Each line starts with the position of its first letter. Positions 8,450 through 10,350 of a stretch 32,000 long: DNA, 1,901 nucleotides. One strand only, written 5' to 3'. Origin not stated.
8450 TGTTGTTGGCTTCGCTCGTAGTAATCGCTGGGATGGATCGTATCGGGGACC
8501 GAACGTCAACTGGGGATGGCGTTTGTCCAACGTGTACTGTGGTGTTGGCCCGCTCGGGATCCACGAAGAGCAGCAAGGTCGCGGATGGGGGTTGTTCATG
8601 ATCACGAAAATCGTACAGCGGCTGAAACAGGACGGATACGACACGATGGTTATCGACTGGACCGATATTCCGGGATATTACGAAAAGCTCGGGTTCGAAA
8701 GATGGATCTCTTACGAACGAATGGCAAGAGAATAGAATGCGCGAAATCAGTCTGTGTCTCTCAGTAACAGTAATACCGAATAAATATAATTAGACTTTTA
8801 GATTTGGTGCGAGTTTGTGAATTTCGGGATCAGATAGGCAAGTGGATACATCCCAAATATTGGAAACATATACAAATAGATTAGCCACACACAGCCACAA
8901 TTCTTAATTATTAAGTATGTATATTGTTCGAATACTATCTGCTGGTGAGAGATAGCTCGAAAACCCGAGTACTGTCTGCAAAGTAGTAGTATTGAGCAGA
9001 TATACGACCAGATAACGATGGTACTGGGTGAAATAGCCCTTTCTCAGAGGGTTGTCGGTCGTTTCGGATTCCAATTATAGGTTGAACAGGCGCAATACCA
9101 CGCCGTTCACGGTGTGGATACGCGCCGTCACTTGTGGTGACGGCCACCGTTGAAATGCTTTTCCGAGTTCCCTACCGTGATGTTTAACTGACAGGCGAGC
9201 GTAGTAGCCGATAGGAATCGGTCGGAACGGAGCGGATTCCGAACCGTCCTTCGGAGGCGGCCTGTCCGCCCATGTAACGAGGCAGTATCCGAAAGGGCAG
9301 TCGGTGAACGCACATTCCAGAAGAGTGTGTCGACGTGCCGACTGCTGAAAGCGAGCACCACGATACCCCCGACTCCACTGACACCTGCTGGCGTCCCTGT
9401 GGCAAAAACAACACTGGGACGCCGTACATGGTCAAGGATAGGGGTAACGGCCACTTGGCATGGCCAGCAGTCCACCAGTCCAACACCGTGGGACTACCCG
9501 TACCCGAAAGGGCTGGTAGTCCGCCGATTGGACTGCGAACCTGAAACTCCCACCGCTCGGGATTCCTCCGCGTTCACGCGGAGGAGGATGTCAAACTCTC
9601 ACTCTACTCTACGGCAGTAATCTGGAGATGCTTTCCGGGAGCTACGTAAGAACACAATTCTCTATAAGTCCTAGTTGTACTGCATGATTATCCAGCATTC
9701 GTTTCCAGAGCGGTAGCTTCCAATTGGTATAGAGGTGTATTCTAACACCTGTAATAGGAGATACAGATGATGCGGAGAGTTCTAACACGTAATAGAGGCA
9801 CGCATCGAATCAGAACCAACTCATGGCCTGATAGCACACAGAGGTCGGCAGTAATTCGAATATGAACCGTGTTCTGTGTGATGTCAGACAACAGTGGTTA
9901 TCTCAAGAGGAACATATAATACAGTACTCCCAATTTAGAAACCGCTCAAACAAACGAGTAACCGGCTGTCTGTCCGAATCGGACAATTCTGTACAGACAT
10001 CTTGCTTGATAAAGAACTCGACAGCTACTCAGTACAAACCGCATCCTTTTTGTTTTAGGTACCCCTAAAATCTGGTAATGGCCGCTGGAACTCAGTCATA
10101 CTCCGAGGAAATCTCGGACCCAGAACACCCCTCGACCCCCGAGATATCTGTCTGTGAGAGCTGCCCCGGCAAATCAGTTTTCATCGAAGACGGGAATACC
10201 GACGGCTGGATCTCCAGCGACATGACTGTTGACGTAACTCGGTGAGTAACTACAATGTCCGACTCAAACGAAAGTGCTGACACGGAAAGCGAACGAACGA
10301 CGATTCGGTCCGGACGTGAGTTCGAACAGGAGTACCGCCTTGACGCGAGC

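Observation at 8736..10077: Candidate large structured ncRNA in a GC-rich, ORF-free island (about 9088-9590) within a 1.3 kb AT-rich gap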

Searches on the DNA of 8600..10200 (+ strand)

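Call 4: search_rna_families(source=window, start=8600, end=10200, threshold=evalue, max_evalue=10, show_alignments=3)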
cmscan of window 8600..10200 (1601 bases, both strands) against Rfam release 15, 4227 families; matches with E-value up to 10: 6.
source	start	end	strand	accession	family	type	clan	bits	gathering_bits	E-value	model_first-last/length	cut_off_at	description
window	9406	9585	+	RF02656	sot0042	Gene; sRNA;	-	43.2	88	1.7e-09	1-174/174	no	Sense overlapping transcript RNA 0042 (sot)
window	9516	9607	+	RF00062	HgcC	Gene;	-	26.2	50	0.0013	1-130/130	no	HgcC family RNA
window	9480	9604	-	RF02832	Scr5676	Gene; sRNA;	-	16.2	56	4.6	1-130/130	no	Streptomyces RNA 5676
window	9042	9082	-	RF01308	sR58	Gene; snRNA; snoRNA; CD-box;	-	15.7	55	2.4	1-55/55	no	Small nucleolar RNA sR58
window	9119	9144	-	RF01841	veev_FSE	Cis-reg; frameshift_element;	-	15.7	55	8.2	26-51/71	no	venezuelan equine encephalitis virus ribosomal frameshift element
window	10044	10156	-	RF02143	HYMAI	Gene; lncRNA;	-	13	80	9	108-241/241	no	Hydatidiform mole associated and imprinted conserved region 1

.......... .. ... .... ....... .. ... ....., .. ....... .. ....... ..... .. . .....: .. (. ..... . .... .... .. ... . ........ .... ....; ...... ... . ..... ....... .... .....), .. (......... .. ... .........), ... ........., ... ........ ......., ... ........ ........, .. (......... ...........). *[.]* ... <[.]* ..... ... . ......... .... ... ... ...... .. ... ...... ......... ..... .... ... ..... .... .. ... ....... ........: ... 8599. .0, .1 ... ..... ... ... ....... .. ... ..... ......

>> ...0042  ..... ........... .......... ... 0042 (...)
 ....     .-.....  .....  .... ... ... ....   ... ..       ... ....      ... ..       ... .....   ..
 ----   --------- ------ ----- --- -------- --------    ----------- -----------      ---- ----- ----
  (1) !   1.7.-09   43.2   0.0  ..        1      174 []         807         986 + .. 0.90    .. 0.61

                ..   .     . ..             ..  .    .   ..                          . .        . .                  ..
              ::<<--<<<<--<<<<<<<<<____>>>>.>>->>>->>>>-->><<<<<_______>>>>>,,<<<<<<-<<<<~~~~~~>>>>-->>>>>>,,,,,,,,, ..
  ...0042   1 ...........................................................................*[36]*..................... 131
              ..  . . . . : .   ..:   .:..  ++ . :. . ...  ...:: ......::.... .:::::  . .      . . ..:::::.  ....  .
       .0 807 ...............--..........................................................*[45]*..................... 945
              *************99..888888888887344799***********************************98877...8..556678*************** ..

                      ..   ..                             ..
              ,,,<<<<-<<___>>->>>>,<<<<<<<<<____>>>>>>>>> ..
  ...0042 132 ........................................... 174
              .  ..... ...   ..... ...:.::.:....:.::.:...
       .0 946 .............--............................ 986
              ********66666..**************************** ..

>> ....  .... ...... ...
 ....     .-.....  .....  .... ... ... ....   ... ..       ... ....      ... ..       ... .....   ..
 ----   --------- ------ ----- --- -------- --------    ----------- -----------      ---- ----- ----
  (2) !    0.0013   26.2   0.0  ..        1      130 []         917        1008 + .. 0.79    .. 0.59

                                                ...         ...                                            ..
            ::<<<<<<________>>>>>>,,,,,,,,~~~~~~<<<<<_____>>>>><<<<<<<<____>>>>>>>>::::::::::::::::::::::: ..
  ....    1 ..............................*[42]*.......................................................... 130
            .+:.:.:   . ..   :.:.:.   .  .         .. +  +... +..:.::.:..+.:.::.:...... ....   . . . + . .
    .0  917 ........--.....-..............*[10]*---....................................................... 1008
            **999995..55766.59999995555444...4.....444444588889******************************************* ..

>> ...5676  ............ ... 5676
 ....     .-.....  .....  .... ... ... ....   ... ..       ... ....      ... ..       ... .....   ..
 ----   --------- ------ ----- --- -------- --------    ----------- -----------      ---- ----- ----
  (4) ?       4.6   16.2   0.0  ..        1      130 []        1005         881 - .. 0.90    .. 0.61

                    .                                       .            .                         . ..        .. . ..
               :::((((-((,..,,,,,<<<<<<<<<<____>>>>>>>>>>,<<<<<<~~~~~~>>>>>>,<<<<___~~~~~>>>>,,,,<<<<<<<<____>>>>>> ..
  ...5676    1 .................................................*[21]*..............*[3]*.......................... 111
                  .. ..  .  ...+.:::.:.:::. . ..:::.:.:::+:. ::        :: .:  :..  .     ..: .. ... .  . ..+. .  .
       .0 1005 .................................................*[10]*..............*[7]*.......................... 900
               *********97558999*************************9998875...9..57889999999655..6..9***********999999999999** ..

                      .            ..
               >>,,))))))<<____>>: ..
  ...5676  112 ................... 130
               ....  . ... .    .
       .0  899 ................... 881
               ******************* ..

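Call 14: search_dna_similar(query=window:9040-9660:+, collection=plasmids, mode=distant, max_rows=40)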
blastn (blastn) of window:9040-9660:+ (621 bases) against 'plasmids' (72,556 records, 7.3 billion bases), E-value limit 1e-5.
Records with a match: 59; places in all: 147; records where one place covers at least 80% of the query: 11.
Best place of each record, by identity: 95-99% 2; 90-95% 2; 80-90% 38; 60-80% 17.
By first word of the organism name: Haloarcula 8; Natrinema 6; Natribaculum 5; Natronorubrum 4; Halomicrobium 3; Halorubrum 3; Halorientalis 2; Halobacterium 2; Haloplanus 2; Halapricum 2; and 18 more.
By predicted mobility (MOB-suite, as given by PLSDB): non-mobilizable 59.
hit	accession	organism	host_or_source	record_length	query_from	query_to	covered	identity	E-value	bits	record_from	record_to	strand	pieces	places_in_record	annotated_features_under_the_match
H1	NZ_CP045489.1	Natronorubrum aibiense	single cell,Xinjiang Aibi Salt Lake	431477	36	555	84%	86.8%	1e-116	617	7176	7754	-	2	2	none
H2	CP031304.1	Natrinema thermotolerans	Cell culture,Korean salt-fermented food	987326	36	555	84%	86.5%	2e-170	605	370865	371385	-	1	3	moaA: GTP 3',8-cyclase MoaA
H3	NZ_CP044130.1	Halomicrobium sp. LC1Hm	-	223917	36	565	85%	84.5%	5e-160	572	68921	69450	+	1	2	none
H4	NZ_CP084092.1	Halomicrobium urmianum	cell culture,salt lake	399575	36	557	84%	85.0%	5e-160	571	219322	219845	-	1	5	MgtC/SapB family protein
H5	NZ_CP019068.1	Halorientalis sp. IM1011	cell culture,saltern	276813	35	555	84%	83.0%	7e-108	531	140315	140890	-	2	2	none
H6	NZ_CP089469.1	Halobacterium noricense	cell culture,sediment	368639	44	555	82%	83.7%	1e-149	537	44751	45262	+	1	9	helix-turn-helix domain-containing protein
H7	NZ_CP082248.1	Natrinema sp. SYSU A 869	cell culture,salt lake sediment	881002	35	556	84%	81.8%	2e-95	494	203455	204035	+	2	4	none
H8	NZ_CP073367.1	Haloarcula sinaiiensis ATCC 33800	cell culture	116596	44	555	82%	83.2%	4e-142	511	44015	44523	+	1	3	none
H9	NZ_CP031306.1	Natronorubrum bangense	Cell culture,The Bange salt-alkaline ...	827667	36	556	84%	75.6%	2e-50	312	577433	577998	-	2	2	none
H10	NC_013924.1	Natrialba magadii ATCC 43099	-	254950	36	555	84%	72.8%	6e-26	248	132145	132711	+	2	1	none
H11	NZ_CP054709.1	Halarchaeum sp. CBA1220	solar salt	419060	35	555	84%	69.8%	4e-34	152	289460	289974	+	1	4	none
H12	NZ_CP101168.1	Haloglomus halophilum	cell culture,salt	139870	35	478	69%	84.9%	4e-104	469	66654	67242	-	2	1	none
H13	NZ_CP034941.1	Halorubrum ezzemoulense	Cell Culture,Hypersaline Lake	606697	144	555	66%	87.0%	3e-99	492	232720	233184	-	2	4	none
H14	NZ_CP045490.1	Natronorubrum aibiense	single cell,Xinjiang Aibi Salt Lake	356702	36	556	64%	74.8%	5e-27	209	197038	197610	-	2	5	none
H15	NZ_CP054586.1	Halorubrum sp. CBA1229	solar salt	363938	119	555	70%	67.7%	5e-33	149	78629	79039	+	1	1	disulfide bond formation protein B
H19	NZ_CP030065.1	Halorubrum sp. PV6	salt water,water sample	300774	171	555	62%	69.8%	1e-28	134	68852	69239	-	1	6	none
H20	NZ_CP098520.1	Haloplanus sp. HW8-1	cell culture,salt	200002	173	559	62%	69.4%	2e-26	128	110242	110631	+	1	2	hypothetical protein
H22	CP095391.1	Natribaculum breve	cell culture,saline soil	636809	174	555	62%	69.7%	4e-22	113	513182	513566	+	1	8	none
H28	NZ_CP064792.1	Halapricum desulfuricans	Elton hypersaline lake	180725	34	290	41%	82.2%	2e-63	251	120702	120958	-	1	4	none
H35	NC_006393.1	Haloarcula marismortui ATCC 43049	-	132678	492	557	11%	86.4%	1e-10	76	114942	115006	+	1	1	RNA-guided endonuclease TnpB family protein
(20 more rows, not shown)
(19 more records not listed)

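Call 15: get_annotated_region(hit=H1, flank=3000)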
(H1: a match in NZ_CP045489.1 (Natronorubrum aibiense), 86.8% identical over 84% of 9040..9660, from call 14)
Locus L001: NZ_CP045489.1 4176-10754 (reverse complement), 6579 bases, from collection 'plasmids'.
description: Natronorubrum aibiense strain 7-3 plasmid unnamed1
organism: Natronorubrum aibiense (NCBI taxid 348826)
taxonomy: Archaea; Euryarchaeota; Halobacteria; Halobacteriales; Natrialbaceae; Natronorubrum; Natronorubrum aibiense
host: -; source: single cell,Xinjiang Aibi Salt Lake; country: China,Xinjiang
typing (MOB-suite, as given by PLSDB): non-mobilizable; mating-pair formation MPF_T
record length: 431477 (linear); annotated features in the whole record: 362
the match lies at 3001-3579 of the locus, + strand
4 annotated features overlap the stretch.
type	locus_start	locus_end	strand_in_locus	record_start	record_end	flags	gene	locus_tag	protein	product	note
CDS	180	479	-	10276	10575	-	-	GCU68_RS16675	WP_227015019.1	ArsR family transcriptional regulator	-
CDS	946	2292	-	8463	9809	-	-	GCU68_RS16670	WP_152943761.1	orc1/cdc6 family replication initiation protein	-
CDS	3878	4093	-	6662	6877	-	-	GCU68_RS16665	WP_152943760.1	hypothetical protein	-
CDS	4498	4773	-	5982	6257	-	-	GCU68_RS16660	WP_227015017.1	alpha/beta hydrolase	-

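Call 16: get_annotated_region(hit=H2, flank=3000)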
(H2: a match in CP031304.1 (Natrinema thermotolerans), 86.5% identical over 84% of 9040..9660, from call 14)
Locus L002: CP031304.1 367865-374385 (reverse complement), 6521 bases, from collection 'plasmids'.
description: Natrinema thermotolerans strain A29 plasmid unnamed6, complete sequence
organism: Natrinema thermotolerans (NCBI taxid 121872)
taxonomy: Archaea; Euryarchaeota; Halobacteria; Halobacteriales; Natrialbaceae; Natrinema; Natrinema thermotolerans
host: -; source: Cell culture,Korean salt-fermented food; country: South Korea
typing (MOB-suite, as given by PLSDB): non-mobilizable
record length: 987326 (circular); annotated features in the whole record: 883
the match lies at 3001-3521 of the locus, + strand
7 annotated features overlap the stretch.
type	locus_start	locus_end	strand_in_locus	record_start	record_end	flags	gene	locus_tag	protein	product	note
CDS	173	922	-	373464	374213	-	-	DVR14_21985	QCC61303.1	DNA-directed RNA polymerase subunit D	-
CDS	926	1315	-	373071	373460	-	-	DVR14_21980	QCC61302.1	30S ribosomal protein S11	-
CDS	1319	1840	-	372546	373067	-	-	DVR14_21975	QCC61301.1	30S ribosomal protein S4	-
CDS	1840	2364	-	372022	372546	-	-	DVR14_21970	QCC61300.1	30S ribosomal protein S13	-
CDS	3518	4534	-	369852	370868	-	moaA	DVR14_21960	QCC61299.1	GTP 3',8-cyclase MoaA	-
CDS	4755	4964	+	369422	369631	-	-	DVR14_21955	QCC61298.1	hypothetical protein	-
CDS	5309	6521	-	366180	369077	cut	-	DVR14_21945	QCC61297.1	intein-containing tRNA-splicing ligase RtcB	-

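Call 17: get_annotated_region(hit=H3, flank=3000)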
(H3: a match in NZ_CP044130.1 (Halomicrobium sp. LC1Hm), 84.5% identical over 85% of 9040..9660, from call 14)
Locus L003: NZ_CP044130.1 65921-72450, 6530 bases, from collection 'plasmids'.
description: Halomicrobium sp. LC1Hm plasmid pLC1Hm-01, complete sequence
organism: Halomicrobium sp. LC1Hm (NCBI taxid 2610902)
taxonomy: Archaea; Euryarchaeota; Halobacteria; Halobacteriales; Haloarculaceae; Halomicrobium; Halomicrobium sp. LC1Hm
host: -; source: -; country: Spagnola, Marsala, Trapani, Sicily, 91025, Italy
typing (MOB-suite, as given by PLSDB): non-mobilizable
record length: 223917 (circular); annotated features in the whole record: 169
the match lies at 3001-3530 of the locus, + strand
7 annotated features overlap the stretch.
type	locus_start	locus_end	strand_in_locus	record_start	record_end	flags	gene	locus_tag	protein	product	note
CDS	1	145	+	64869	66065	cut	-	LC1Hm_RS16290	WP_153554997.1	ABC transporter ATP-binding protein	-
CDS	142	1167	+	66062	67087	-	-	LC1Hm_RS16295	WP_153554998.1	sugar ABC transporter permease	-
CDS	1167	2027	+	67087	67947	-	-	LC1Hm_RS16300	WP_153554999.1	carbohydrate ABC transporter permease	GO:0008643 - carbohydrate transport [Evidence IEA]; GO:0055085 - transmembrane transport [Evidence IEA]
CDS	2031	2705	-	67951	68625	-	-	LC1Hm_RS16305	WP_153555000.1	hypothetical protein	-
CDS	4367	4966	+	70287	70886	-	-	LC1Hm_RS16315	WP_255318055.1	helix-turn-helix domain-containing protein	-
CDS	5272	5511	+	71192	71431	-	-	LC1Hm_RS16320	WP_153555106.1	4Fe-4S ferredoxin N-terminal domain-containing protein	-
CDS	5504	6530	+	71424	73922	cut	-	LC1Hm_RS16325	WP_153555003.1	molybdopterin-dependent oxidoreductase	-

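Call 18: get_annotated_region(hit=H4, flank=3000)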
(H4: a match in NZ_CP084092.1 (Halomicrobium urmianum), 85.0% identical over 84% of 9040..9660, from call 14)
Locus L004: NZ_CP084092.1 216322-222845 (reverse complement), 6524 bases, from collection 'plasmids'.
description: Halomicrobium urmianum strain IBRC-M: 10911 plasmid unnamed2, complete sequence
organism: Halomicrobium urmianum (NCBI taxid 1586233)
taxonomy: Archaea; Euryarchaeota; Halobacteria; Halobacteriales; Haloarculaceae; Halomicrobium; Halomicrobium urmianum
host: -; source: cell culture,salt lake; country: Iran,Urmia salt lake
typing (MOB-suite, as given by PLSDB): non-mobilizable
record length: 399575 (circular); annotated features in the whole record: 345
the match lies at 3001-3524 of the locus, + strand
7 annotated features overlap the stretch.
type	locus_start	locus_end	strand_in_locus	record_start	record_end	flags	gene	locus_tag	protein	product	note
CDS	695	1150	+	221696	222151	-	-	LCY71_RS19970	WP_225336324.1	DUF2267 domain-containing protein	-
CDS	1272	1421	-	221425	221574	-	-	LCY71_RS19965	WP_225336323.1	hypothetical protein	-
CDS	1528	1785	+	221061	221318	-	-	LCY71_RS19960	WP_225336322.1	hypothetical protein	-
CDS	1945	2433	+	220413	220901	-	-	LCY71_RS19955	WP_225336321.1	pyridoxamine 5'-phosphate oxidase family protein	-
CDS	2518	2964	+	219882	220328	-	-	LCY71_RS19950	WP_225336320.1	pyridoxamine 5'-phosphate oxidase family protein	-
CDS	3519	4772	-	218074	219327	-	-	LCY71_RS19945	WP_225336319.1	MgtC/SapB family protein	-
CDS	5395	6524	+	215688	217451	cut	-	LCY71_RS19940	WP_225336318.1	cbb3-type cytochrome c oxidase subunit I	GO:0009060 - aerobic respiration [Evidence IEA]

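Call 19: get_annotated_region(hit=H6, flank=3000)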
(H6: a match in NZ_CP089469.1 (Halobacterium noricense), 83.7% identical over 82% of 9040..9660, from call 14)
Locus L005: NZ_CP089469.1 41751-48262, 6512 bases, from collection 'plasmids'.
description: Halobacterium noricense strain JCM 15102 plasmid unnamed1, complete sequence
organism: Halobacterium noricense (NCBI taxid 223182)
taxonomy: Archaea; Euryarchaeota; Halobacteria; Halobacteriales; Halobacteriaceae; Halobacterium; Halobacterium noricense
host: -; source: cell culture,sediment; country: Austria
typing (MOB-suite, as given by PLSDB): non-mobilizable; mating-pair formation MPF_T
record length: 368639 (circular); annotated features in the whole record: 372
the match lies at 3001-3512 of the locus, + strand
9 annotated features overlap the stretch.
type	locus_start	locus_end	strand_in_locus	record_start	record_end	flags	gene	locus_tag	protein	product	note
CDS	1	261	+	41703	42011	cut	-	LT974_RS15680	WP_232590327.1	AbrB/MazE/SpoVT family DNA-binding domain-containing protein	-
CDS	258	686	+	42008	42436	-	-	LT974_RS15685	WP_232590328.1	PIN domain-containing protein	-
CDS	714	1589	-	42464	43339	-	-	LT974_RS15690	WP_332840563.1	metallophosphoesterase family protein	-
CDS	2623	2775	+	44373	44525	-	-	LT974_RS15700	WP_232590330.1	hypothetical protein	-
CDS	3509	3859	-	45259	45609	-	-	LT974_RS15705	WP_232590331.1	helix-turn-helix domain-containing protein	-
CDS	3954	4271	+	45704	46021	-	-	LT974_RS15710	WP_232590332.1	hypothetical protein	-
CDS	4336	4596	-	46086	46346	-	-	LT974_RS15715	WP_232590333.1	hypothetical protein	-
CDS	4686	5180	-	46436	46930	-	-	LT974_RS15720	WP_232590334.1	metal-dependent hydrolase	-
CDS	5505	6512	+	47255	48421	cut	-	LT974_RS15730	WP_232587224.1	ISH3 family transposase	-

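Call 20: get_annotated_region(hit=H8, flank=3000)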
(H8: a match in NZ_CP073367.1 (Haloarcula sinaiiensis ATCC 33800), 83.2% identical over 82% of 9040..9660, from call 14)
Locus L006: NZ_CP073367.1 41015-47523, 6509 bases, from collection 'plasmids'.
description: Haloarcula sinaiiensis ATCC 33800 plasmid pHsi117, complete sequence
organism: Haloarcula sinaiiensis ATCC 33800 (NCBI taxid 662476)
taxonomy: Archaea; Euryarchaeota; Halobacteria; Halobacteriales; Haloarculaceae; Haloarcula; Haloarcula sinaiiensis; Haloarcula sinaiiensis ATCC 33800
host: -; source: cell culture; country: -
typing (MOB-suite, as given by PLSDB): non-mobilizable
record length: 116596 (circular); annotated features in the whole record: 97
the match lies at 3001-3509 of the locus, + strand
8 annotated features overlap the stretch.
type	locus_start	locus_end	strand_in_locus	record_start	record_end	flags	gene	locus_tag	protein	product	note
CDS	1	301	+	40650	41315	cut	-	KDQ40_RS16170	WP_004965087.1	helix-turn-helix domain-containing protein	-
CDS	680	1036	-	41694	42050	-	-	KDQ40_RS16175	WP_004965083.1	hypothetical protein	-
CDS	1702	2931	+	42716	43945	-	-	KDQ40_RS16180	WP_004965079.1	orc1/cdc6 family replication initiation protein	-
CDS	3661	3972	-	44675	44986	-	-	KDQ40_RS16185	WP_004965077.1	hypothetical protein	-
CDS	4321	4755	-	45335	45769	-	-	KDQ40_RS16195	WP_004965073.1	PIN domain-containing protein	-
CDS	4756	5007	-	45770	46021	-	-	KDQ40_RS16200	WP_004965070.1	AbrB/MazE/SpoVT family DNA-binding domain-containing protein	-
CDS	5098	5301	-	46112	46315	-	-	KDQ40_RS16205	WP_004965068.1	hypothetical protein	-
CDS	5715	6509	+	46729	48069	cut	-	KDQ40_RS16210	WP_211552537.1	ISH6 family transposase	-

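Call 21: get_annotated_region(hit=H35, flank=3000)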
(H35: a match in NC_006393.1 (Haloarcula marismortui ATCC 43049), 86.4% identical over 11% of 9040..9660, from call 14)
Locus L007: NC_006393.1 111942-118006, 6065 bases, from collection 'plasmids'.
description: Haloarcula marismortui ATCC 43049 plasmid pNG500, complete sequence
organism: Haloarcula marismortui ATCC 43049 (NCBI taxid 272569)
taxonomy: Archaea; Euryarchaeota; Halobacteria; Halobacteriales; Haloarculaceae; Haloarcula; Haloarcula marismortui; Haloarcula marismortui ATCC 43049
host: -; source: -; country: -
typing (MOB-suite, as given by PLSDB): non-mobilizable; mating-pair formation MPF_T
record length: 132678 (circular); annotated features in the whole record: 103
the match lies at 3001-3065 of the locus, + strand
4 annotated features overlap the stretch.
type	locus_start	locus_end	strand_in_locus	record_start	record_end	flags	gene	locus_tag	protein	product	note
CDS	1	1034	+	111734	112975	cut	-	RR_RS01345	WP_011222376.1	RNA-guided endonuclease TnpB family protein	-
CDS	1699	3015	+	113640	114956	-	-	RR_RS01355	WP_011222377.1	RNA-guided endonuclease TnpB family protein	-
CDS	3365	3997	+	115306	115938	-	-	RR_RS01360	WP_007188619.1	TetR/AcrR family transcriptional regulator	GO:0006355 - regulation of DNA-templated transcription [Evidence IEA]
CDS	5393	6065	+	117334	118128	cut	-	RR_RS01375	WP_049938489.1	helix-turn-helix domain-containing protein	-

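Call 22: get_annotated_region(hit=H5, flank=3000)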
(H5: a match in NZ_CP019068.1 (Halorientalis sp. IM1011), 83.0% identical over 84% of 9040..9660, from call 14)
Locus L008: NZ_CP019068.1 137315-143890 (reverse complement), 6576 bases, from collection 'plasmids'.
description: Halorientalis sp. IM1011 plasmid pHOS300, complete sequence
organism: Halorientalis sp. IM1011 (NCBI taxid 1932360)
taxonomy: Archaea; Euryarchaeota; Halobacteria; Halobacteriales; Haloarculaceae; Halorientalis; Halorientalis sp. IM1011
host: -; source: cell culture,saltern; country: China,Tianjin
typing (MOB-suite, as given by PLSDB): non-mobilizable; mating-pair formation MPF_T
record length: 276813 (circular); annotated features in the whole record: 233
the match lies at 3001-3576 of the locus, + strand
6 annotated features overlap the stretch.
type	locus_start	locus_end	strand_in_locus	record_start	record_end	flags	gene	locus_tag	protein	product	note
CDS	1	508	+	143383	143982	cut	-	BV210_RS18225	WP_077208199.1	helix-turn-helix domain-containing protein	-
CDS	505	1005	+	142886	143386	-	-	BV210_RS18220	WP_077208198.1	hypothetical protein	-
CDS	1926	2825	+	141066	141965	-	-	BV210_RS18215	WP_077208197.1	DNA-binding protein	-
CDS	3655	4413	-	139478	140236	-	-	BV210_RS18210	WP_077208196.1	DUF3307 domain-containing protein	-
CDS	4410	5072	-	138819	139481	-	-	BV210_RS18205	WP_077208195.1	SatD family protein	-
CDS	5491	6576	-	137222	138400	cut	-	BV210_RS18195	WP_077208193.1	PQQ-binding-like beta-propeller repeat protein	-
